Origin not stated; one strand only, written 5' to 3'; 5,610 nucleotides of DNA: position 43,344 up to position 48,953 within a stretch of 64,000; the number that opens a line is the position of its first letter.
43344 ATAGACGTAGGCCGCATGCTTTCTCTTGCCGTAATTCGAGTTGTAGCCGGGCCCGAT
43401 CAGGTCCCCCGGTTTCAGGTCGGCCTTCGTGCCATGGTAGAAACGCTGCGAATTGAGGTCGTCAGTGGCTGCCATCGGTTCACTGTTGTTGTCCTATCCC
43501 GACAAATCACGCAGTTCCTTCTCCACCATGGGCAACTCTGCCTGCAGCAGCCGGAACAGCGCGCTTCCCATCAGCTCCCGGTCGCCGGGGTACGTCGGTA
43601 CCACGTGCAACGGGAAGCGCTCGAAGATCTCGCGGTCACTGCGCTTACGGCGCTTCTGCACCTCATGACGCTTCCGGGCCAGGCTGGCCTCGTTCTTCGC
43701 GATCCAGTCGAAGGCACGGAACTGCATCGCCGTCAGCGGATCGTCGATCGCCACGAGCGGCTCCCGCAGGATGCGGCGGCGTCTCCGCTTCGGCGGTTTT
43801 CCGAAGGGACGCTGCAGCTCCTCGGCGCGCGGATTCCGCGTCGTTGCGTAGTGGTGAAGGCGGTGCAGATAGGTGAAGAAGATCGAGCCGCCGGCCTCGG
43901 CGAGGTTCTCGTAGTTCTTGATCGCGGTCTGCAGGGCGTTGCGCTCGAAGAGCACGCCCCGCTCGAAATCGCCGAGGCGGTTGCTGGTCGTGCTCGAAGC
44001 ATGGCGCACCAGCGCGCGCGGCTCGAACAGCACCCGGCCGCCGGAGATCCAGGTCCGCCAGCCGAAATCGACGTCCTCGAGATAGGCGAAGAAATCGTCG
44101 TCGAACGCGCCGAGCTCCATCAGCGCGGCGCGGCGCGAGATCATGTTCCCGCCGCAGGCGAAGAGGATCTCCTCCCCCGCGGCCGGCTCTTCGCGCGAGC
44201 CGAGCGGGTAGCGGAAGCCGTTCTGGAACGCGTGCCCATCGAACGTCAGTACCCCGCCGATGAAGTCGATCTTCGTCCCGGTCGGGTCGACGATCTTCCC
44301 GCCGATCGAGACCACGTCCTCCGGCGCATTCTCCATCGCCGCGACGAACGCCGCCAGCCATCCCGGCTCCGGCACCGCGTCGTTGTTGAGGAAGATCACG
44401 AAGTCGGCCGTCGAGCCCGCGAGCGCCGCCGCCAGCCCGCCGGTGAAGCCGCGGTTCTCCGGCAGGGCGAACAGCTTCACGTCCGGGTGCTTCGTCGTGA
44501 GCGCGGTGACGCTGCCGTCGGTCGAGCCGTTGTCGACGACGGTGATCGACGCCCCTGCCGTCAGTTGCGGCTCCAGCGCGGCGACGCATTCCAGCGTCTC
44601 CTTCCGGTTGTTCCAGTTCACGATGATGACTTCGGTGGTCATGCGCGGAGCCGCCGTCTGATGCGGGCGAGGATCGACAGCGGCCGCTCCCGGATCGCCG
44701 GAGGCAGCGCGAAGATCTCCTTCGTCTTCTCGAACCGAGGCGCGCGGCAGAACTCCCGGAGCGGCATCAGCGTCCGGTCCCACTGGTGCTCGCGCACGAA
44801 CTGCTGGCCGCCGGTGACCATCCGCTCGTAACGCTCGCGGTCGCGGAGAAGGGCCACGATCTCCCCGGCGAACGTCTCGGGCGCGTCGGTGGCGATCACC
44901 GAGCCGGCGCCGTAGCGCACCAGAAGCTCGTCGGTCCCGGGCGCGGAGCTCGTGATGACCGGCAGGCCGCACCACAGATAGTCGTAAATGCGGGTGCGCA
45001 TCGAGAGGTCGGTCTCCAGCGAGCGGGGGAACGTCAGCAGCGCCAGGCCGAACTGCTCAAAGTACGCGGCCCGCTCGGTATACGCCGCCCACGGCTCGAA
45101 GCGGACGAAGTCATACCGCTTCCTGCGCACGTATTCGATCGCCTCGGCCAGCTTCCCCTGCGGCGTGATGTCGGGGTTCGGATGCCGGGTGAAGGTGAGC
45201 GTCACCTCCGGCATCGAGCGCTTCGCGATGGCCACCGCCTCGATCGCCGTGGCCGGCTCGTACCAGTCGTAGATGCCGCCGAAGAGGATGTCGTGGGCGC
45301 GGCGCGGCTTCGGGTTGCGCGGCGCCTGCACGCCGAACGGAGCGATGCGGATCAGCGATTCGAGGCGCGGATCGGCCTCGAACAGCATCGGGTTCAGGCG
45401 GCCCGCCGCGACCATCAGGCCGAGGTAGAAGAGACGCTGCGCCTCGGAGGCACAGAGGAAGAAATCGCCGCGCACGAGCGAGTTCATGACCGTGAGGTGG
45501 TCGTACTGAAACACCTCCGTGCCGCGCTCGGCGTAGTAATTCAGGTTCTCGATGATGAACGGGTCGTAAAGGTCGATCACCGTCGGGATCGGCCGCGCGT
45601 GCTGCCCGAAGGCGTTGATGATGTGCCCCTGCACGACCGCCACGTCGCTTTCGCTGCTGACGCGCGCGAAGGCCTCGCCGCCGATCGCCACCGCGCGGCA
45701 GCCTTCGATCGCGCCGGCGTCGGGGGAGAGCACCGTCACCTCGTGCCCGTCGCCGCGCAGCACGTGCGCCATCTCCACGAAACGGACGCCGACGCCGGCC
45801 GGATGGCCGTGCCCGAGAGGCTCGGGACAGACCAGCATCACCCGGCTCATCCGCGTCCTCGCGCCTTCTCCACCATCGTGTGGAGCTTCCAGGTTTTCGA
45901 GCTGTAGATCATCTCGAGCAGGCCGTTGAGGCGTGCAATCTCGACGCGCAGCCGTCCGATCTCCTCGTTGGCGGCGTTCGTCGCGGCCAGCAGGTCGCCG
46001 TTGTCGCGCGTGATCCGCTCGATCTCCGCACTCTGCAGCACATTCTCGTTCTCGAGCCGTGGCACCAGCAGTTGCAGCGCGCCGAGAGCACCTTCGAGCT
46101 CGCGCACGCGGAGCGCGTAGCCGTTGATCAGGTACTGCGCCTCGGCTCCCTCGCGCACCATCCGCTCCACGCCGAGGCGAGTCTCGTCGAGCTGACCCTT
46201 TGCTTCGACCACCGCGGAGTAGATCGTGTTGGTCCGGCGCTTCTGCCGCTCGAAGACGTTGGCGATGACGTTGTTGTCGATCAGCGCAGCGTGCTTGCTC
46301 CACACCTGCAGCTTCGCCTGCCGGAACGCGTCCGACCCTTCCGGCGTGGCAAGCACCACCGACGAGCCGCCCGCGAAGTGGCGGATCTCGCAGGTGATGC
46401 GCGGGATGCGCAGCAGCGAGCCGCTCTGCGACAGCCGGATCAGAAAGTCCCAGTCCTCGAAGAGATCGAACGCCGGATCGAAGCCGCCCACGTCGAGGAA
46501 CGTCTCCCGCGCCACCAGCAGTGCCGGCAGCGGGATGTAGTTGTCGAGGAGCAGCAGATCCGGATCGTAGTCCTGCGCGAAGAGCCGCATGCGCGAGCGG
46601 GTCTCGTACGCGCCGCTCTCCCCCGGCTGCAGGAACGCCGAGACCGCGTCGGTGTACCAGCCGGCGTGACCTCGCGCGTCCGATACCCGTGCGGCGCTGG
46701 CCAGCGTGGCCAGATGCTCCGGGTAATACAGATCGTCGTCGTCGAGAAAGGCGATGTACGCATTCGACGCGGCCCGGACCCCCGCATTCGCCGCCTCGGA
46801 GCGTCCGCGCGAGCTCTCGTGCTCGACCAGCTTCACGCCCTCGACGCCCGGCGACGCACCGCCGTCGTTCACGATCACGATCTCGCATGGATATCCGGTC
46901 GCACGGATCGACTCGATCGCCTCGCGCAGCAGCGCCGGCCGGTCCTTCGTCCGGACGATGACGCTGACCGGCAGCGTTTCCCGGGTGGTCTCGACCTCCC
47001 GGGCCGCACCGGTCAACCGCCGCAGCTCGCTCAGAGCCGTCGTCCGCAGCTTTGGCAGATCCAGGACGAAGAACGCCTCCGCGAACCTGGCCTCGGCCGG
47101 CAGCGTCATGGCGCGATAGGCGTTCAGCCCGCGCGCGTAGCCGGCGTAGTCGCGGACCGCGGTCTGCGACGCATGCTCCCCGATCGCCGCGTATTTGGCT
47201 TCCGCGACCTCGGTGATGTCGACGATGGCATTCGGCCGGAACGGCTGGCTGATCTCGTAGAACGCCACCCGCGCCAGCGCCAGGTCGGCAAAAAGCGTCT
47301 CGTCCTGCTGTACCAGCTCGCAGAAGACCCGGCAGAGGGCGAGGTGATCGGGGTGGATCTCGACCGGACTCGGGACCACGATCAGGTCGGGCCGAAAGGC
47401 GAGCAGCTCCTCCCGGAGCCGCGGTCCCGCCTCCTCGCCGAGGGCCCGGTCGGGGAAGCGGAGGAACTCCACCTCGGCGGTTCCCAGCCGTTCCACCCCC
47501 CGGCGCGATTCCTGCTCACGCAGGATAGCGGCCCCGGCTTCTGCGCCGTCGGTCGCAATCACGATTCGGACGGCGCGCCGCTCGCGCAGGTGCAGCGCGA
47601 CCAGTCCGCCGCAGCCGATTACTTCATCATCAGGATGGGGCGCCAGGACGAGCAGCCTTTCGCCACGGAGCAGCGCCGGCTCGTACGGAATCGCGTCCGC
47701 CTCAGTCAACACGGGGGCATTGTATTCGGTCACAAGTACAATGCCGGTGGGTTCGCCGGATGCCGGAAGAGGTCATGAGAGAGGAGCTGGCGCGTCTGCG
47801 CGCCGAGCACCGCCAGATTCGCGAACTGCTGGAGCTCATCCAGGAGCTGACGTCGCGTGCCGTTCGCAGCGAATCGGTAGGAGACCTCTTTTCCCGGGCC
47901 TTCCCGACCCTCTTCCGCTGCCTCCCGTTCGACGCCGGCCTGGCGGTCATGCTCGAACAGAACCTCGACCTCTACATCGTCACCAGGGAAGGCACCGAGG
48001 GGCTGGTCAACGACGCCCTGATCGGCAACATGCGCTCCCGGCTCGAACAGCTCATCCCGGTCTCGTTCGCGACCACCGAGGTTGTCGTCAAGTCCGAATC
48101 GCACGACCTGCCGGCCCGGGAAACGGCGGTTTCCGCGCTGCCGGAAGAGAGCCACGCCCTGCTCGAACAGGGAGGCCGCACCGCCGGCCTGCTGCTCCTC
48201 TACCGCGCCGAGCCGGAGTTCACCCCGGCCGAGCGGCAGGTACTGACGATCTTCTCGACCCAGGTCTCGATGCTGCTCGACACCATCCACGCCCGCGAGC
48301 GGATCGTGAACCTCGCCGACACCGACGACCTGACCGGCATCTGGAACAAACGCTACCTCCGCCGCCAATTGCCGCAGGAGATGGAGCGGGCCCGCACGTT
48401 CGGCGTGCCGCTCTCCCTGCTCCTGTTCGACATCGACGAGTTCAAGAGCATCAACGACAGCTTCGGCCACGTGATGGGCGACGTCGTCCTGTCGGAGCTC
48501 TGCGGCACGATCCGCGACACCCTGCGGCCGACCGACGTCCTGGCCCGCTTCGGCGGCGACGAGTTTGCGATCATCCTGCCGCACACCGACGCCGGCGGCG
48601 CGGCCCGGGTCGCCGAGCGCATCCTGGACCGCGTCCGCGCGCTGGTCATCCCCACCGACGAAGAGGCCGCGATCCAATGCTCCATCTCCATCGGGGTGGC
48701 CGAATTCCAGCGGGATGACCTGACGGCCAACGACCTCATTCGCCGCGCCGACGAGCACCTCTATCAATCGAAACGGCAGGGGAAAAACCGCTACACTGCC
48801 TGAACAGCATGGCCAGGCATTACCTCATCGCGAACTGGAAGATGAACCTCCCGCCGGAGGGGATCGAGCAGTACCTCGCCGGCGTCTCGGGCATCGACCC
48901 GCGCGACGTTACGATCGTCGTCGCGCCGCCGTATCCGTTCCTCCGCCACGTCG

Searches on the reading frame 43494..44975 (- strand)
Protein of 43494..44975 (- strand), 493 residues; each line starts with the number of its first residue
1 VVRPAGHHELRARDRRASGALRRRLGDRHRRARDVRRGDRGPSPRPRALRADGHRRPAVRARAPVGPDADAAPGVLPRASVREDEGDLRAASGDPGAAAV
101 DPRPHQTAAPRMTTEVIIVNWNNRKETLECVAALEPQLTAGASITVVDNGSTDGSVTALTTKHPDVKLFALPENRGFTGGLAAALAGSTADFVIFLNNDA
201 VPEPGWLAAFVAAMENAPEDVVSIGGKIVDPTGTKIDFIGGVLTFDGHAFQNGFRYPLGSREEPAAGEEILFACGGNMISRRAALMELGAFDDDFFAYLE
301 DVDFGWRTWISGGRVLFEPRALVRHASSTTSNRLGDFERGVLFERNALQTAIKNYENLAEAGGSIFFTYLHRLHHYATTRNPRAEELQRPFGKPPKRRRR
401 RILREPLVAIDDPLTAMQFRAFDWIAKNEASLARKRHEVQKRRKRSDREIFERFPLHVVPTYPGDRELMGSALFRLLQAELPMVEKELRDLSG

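Call 23: search_protein_families(library=pfam, proteins=[window:43494-44975:-], max_evalue=0.001)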
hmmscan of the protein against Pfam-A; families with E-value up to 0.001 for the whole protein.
window:43494-44975:- (493 aa): 3 families
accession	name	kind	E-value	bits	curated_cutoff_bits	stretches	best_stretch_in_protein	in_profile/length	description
PF00535.33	Glycos_transf_2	-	3.5e-20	73.1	23.3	1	116-288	2-167/168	Glycosyl transferase family 2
PF13641.12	Glyco_tranf_2_3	-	2.5e-09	37.9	27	1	114-331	3-217/230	Glycosyltransferase like family 2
PF13632.12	Glyco_trans_2_3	-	2.5e-06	27.9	27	1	193-330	2-128/198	Glycosyl transferase family group 2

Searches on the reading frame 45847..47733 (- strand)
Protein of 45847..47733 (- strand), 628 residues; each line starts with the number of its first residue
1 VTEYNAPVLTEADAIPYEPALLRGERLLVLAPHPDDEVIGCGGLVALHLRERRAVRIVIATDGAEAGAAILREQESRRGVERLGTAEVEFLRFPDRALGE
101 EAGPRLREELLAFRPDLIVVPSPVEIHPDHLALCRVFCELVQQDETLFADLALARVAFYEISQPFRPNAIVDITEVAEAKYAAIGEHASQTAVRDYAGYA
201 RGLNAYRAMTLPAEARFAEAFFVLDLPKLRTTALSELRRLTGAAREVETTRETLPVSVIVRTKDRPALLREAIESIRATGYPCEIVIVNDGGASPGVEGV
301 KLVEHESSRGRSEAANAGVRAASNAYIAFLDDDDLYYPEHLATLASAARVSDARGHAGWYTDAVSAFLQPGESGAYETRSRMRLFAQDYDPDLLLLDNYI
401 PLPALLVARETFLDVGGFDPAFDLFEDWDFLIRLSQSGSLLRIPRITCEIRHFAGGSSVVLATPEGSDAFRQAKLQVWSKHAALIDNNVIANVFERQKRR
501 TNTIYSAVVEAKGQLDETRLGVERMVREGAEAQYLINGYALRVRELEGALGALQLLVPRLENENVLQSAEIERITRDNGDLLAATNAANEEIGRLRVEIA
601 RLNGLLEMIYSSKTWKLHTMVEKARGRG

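Call 23: search_protein_families(library=pfam, proteins=[window:45847-47733:-], max_evalue=0.001)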
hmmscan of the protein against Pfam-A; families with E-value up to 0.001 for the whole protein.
window:45847-47733:- (628 aa): 4 families
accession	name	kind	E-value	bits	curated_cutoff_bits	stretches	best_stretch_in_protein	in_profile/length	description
PF02585.22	PIG-L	-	7.7e-24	85.1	28.2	1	28-136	1-124/129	GlcNAc-PI de-N-acetylase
PF00535.33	Glycos_transf_2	-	6.6e-16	59.1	23.3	1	257-349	1-104/168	Glycosyl transferase family 2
PF10111.15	Glyco_tranf_2_2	-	6.7e-08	32.8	27.3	1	308-437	66-202/276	Glycosyltransferase like family 2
PF13641.12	Glyco_tranf_2_3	-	0.00061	20.3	27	0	294-437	54-197/230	Glycosyltransferase like family 2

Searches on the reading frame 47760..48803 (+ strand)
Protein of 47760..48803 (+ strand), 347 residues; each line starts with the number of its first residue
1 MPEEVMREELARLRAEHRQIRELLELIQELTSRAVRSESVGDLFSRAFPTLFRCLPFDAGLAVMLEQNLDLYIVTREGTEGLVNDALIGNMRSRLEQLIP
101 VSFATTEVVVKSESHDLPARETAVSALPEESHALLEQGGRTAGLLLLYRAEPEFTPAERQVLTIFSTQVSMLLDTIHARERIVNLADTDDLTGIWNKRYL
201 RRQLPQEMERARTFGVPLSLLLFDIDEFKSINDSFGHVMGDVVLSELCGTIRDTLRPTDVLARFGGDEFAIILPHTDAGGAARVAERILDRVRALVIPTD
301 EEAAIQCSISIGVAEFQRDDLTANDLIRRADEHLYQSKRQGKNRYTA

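Call 24: search_protein_families(library=pfam, proteins=[window:47760-48803:+], max_evalue=0.001)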
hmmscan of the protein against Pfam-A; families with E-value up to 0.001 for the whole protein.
window:47760-48803:+ (347 aa): 1 family
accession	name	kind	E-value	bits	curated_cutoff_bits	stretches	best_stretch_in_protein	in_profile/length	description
PF00990.26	GGDEF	-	1e-47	162.3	23.8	1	186-344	1-161/161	Diguanylate cyclase, GGDEF domain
